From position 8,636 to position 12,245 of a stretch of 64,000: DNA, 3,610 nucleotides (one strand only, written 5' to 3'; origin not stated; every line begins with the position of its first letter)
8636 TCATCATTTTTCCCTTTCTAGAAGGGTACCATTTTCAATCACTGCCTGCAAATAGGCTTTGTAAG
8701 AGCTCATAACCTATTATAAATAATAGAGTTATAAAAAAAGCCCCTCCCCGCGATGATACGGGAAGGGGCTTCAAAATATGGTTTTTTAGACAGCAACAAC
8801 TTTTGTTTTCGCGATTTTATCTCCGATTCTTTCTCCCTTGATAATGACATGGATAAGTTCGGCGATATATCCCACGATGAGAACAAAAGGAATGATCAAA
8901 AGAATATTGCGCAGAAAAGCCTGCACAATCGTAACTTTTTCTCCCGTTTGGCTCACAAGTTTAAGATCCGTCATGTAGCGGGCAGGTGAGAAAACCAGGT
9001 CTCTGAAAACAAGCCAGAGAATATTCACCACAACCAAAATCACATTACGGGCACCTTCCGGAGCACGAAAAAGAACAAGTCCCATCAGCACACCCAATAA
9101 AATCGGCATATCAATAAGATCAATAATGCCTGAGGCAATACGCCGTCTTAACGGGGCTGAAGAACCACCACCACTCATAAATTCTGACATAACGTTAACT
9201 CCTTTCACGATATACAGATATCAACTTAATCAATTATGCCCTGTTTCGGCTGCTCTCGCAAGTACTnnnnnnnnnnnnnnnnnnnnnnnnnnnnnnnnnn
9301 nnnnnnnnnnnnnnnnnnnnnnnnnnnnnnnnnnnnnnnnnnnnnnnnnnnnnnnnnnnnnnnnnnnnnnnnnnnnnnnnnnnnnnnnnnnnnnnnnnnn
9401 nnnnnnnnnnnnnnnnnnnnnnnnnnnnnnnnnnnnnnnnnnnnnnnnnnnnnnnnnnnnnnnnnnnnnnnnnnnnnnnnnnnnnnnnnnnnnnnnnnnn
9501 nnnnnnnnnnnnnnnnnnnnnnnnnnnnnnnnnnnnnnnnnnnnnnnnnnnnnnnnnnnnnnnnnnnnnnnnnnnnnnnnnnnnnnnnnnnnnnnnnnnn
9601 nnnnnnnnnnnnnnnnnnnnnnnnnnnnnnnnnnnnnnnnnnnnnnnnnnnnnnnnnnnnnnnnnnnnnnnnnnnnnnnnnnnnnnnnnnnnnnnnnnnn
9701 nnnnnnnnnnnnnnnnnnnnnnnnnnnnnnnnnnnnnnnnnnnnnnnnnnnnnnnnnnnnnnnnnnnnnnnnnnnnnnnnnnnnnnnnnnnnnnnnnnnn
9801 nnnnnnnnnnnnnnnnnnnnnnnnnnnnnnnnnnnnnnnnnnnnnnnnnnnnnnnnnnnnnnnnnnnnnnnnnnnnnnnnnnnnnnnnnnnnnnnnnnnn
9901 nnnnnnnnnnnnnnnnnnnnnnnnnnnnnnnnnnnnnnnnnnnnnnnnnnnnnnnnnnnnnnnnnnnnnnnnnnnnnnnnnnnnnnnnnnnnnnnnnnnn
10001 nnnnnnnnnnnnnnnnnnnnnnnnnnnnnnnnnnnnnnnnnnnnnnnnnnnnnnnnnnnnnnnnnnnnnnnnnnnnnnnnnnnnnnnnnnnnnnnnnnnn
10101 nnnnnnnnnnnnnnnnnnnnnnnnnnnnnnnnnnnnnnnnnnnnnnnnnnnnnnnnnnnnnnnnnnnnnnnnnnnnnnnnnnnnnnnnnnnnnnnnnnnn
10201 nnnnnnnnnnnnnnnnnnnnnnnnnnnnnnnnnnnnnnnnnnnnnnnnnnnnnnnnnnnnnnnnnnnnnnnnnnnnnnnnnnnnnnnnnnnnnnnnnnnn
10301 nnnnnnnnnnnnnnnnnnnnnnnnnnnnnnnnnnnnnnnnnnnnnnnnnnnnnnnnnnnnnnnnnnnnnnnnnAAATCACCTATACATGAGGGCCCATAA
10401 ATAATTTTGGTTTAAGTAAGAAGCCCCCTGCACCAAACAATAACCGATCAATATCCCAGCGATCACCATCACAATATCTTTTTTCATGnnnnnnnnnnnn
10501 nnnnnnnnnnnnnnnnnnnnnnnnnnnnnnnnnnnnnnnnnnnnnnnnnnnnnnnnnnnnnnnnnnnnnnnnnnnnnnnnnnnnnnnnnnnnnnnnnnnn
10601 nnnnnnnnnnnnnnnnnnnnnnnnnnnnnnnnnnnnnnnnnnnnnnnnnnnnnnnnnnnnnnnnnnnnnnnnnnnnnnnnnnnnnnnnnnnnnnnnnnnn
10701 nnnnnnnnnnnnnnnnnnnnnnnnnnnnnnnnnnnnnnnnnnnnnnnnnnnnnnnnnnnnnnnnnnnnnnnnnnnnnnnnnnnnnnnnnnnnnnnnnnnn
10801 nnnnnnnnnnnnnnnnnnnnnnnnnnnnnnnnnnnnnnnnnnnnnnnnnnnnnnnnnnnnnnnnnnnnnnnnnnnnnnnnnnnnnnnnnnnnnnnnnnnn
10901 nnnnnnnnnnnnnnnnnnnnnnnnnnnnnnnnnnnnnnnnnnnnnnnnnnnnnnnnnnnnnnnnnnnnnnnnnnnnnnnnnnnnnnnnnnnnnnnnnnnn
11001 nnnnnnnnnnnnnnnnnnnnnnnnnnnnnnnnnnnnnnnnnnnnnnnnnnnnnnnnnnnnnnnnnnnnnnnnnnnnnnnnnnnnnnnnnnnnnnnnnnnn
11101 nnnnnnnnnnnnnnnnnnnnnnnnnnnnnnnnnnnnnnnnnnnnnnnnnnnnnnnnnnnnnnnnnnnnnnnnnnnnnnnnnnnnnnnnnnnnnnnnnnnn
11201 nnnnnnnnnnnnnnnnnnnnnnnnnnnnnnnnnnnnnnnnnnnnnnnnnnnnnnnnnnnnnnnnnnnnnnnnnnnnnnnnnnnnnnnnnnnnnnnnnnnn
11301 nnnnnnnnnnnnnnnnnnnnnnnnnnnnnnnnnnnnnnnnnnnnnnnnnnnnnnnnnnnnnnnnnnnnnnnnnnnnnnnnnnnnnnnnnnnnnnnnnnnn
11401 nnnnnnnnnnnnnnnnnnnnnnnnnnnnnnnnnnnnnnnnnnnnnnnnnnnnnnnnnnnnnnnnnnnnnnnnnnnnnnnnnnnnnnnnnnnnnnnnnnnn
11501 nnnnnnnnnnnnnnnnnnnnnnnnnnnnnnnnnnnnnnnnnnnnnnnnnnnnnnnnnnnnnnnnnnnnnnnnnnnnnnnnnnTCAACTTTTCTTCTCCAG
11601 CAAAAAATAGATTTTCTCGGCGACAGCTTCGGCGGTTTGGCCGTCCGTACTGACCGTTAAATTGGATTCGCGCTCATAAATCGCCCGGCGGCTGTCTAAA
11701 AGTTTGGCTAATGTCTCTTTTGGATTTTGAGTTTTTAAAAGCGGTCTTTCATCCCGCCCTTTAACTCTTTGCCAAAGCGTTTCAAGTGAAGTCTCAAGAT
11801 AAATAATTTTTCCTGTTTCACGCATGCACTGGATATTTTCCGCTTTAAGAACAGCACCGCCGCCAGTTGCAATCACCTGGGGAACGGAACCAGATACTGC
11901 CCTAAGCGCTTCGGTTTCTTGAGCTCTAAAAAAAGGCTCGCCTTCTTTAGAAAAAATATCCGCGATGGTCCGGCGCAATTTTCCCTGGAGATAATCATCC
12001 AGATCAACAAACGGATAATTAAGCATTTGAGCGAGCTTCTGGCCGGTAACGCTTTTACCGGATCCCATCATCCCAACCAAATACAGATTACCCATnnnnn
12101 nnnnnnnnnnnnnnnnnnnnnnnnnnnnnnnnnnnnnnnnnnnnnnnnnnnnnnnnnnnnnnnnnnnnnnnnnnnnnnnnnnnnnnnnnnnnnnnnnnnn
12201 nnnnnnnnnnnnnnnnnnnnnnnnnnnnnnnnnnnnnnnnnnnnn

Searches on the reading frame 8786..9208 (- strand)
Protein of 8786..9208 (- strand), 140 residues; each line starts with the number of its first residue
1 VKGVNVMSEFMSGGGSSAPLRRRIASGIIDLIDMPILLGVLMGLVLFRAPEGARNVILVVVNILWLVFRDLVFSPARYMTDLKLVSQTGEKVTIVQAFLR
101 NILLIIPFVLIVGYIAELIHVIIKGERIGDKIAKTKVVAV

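Call 73: search_protein_families(library=pfam, proteins=[window:8786-9208:-], max_evalue=0.000001)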
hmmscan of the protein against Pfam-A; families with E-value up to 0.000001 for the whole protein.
window:8786-9208:- (140 aa): 1 family
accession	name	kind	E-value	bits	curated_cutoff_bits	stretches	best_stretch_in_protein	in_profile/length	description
PF06271.18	RDD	-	5.1e-08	33.7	24.1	1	18-134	2-137/137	RDD family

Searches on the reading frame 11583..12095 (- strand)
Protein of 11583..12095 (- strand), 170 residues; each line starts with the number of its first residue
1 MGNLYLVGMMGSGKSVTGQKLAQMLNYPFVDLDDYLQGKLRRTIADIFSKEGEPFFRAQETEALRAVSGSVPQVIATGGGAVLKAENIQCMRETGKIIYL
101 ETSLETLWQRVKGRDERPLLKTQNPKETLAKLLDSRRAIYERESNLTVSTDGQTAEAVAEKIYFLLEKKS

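Call 73: search_protein_families(library=pfam, proteins=[window:11583-12095:-], max_evalue=0.000001)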
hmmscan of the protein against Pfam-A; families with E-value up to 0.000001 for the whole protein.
window:11583-12095:- (170 aa): 3 families
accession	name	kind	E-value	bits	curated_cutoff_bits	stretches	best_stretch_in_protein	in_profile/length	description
PF01202.28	SKI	-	1.3e-47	162.3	22.1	1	10-163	1-155/159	Shikimate kinase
PF13238.12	AAA_18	-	5.8e-09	36.9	29.4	1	6-118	3-115/128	AAA domain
PF13671.12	AAA_33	-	4.2e-08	34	27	1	5-137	3-141/143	AAA domain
